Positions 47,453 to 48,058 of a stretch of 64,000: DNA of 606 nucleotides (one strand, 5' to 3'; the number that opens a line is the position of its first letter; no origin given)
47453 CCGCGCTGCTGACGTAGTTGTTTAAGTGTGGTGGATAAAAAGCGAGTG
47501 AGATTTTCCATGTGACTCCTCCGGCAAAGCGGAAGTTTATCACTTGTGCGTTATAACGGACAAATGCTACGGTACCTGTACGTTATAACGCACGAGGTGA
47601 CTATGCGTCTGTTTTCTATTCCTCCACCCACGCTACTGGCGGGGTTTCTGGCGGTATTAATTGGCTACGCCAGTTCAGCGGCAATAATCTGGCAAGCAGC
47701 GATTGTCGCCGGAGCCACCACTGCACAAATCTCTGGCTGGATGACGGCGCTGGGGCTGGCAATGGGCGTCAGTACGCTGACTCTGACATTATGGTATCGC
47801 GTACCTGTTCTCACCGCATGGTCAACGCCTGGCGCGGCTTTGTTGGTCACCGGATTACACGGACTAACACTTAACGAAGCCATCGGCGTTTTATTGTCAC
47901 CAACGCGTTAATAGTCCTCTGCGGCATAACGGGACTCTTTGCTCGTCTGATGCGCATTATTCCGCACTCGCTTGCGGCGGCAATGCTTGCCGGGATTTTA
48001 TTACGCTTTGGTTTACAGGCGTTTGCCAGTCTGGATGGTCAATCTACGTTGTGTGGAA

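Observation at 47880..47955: Frameshift in a homopolymeric T-run splits the BenE-family transporter gene ydcO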

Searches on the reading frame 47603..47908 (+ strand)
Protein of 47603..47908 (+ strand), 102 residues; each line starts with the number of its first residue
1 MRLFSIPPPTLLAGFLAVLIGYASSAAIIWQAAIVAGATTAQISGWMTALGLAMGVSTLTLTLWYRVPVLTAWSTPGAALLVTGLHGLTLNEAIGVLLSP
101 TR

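Call 18: search_protein_families(library=pfam, proteins=[window:47603-47908:+])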
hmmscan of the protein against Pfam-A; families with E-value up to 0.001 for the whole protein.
seq(102 aa): 1 family
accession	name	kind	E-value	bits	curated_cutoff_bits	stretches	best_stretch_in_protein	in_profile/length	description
PF03594.19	BenE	-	2.2e-34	119.4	27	1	6-98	3-95/378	Benzoate membrane transport protein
